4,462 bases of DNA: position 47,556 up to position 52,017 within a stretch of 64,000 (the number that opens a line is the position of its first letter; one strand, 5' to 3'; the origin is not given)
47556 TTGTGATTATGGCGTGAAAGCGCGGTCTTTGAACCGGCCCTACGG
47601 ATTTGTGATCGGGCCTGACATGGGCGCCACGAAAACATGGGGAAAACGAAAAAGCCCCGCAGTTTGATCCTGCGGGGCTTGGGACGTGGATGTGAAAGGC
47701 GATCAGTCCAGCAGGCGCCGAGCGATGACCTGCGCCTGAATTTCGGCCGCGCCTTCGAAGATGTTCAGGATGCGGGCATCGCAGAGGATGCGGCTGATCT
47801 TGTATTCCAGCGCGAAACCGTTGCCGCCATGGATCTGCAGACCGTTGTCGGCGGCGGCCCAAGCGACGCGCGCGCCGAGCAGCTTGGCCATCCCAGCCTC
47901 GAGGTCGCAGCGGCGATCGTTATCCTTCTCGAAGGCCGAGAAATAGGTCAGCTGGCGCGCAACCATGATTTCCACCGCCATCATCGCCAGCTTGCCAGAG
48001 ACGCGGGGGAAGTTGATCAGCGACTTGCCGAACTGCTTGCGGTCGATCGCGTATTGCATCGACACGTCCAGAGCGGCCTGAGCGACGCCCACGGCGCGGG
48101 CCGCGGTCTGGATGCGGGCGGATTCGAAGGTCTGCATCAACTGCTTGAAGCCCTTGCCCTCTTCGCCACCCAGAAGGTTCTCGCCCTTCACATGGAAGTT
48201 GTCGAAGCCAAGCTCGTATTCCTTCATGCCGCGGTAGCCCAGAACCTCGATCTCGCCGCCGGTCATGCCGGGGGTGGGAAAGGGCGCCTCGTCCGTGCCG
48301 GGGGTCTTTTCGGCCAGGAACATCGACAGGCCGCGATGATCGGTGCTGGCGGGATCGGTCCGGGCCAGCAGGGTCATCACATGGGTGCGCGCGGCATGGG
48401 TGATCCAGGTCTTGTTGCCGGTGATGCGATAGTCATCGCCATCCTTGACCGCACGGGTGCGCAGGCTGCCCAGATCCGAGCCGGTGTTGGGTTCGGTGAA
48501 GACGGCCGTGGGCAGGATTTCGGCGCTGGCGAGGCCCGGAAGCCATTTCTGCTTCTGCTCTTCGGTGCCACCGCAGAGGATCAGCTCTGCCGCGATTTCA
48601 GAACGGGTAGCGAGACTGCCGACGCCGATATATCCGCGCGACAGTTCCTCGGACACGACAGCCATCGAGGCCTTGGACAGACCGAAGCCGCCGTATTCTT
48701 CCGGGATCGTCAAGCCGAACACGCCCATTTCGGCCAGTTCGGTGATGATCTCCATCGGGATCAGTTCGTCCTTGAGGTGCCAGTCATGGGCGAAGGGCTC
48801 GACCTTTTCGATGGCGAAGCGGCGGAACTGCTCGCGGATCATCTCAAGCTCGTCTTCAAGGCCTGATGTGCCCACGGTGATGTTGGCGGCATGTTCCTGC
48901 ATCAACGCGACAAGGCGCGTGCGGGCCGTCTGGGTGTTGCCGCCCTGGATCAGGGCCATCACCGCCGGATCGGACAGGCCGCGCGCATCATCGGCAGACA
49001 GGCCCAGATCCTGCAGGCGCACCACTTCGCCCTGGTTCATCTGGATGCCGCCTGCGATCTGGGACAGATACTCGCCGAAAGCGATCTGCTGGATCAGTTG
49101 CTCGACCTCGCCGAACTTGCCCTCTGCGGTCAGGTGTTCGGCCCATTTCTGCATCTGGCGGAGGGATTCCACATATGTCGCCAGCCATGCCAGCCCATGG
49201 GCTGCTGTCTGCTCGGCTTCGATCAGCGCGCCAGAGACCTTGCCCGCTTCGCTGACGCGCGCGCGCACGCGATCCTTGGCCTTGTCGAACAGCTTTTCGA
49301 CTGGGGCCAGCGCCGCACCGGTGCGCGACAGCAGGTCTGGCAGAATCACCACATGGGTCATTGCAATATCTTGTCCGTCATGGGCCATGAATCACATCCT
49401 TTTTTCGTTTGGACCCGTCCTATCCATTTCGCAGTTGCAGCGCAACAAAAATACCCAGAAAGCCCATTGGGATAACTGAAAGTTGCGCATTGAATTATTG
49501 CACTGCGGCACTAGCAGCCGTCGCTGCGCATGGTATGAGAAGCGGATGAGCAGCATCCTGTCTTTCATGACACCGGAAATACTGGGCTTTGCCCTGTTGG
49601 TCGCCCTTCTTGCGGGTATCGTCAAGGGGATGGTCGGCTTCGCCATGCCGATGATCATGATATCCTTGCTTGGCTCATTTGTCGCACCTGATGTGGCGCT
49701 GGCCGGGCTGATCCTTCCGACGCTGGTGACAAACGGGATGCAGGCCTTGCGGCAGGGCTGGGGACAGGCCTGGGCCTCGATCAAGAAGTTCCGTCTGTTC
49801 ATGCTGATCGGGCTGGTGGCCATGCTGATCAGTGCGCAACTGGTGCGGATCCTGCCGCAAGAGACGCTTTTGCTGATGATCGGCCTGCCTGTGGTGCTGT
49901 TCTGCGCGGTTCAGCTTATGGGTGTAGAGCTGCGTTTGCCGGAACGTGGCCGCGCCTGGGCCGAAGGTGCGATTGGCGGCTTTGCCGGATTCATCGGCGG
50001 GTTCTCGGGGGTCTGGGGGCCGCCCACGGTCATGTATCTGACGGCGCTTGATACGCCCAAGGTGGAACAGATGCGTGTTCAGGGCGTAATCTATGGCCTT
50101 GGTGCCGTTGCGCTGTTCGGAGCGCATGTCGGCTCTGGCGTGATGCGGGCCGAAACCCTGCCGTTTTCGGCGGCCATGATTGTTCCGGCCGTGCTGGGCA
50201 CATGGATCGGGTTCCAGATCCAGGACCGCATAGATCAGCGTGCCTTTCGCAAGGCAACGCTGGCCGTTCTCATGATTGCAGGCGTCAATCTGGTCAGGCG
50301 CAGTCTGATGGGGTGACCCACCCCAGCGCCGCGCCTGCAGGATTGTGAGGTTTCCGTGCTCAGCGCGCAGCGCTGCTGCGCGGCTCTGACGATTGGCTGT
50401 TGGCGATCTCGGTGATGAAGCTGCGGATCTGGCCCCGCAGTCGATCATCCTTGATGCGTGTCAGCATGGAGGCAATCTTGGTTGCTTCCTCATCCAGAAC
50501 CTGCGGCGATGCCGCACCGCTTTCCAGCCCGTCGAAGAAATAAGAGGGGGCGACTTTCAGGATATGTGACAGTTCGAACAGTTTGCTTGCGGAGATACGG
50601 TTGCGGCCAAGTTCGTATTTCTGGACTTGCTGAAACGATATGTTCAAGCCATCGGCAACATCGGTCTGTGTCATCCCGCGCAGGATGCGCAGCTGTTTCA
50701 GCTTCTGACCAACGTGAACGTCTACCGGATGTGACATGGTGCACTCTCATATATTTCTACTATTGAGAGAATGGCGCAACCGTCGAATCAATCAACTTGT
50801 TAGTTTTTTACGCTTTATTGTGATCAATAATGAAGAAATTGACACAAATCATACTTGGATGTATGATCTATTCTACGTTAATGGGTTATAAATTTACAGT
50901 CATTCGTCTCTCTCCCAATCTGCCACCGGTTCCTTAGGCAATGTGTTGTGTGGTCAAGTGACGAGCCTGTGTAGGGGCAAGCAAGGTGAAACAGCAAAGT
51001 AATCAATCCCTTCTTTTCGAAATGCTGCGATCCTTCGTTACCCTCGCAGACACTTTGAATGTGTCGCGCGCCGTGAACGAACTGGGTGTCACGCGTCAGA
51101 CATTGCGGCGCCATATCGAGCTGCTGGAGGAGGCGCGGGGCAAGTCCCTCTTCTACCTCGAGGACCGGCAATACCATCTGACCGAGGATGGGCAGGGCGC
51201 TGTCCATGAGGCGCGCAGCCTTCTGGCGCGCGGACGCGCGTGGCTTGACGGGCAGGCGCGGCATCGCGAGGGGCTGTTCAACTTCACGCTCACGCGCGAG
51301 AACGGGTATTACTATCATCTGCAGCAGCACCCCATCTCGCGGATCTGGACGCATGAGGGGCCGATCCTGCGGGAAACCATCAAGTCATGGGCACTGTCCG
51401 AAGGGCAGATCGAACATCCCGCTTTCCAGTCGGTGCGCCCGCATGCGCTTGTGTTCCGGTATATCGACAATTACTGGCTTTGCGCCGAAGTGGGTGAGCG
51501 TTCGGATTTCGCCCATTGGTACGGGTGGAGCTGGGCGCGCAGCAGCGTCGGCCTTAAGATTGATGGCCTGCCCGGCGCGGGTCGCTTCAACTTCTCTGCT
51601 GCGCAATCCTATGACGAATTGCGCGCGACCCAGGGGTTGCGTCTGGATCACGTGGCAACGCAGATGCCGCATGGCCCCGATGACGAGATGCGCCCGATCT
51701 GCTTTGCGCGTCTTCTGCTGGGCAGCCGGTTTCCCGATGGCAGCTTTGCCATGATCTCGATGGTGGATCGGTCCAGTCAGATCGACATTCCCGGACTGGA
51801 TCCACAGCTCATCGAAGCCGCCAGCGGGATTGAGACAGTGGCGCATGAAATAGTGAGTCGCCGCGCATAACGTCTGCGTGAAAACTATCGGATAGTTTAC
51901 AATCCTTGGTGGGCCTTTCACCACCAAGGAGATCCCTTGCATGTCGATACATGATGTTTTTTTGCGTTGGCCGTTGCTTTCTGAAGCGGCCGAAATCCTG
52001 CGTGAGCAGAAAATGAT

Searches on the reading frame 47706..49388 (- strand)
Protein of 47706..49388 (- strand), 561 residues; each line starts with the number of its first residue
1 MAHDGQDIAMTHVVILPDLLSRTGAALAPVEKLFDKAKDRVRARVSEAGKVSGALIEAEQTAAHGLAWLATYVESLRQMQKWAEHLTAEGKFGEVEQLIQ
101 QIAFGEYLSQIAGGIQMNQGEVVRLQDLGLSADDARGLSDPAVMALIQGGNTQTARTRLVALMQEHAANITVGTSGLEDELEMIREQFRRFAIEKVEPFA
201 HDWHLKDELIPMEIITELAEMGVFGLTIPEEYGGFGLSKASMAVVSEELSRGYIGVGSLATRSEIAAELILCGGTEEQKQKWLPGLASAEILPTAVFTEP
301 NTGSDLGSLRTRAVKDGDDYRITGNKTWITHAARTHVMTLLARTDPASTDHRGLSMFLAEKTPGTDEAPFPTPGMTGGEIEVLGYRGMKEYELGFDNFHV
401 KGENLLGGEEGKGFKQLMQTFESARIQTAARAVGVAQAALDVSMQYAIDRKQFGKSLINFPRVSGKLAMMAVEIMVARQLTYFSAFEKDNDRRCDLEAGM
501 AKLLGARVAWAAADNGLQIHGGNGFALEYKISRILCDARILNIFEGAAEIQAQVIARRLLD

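Call 42: search_protein_families(library=pfam, proteins=[window:47706-49388:-], max_evalue=0.00001)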
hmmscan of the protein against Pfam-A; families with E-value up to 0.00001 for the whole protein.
window:47706-49388:- (561 aa): 4 families
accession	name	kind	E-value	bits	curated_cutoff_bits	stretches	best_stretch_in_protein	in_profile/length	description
PF00441.29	Acyl-CoA_dh_1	-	3.4e-40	138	22.4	1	411-560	1-150/150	Acyl-CoA dehydrogenase, C-terminal domain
PF02771.21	Acyl-CoA_dh_N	-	2.5e-33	115.2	22.9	1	179-290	2-113/113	Acyl-CoA dehydrogenase, N-terminal domain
PF02770.24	Acyl-CoA_dh_M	-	1.8e-18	66.9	33.3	1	296-397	3-96/97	Acyl-CoA dehydrogenase, middle domain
PF08028.16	Acyl-CoA_dh_2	-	2.3e-12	47.8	22.7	1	428-546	3-131/134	Acyl-CoA dehydrogenase, C-terminal domain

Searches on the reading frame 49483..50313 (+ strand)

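Call 42: search_protein_families(library=pfam, proteins=[window:49483-50313:+], max_evalue=0.00001)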
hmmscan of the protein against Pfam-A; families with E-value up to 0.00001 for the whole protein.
window:49483-50313:+ (277 aa): 1 family
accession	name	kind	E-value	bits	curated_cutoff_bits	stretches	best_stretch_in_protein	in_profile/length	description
PF01925.25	TauE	-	1.6e-26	93.9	32.6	1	38-270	2-237/237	Sulfite exporter TauE/SafE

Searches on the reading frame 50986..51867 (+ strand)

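Call 42: search_protein_families(library=pfam, proteins=[window:50986-51867:+], max_evalue=0.00001)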
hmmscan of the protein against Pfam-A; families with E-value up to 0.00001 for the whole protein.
window:50986-51867:+ (294 aa): 1 family
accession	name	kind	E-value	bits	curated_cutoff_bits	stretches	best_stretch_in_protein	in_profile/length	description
PF00126.33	HTH_1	-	3.3e-11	43.4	26.6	1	12-70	2-60/60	Bacterial regulatory helix-turn-helix protein, lysR family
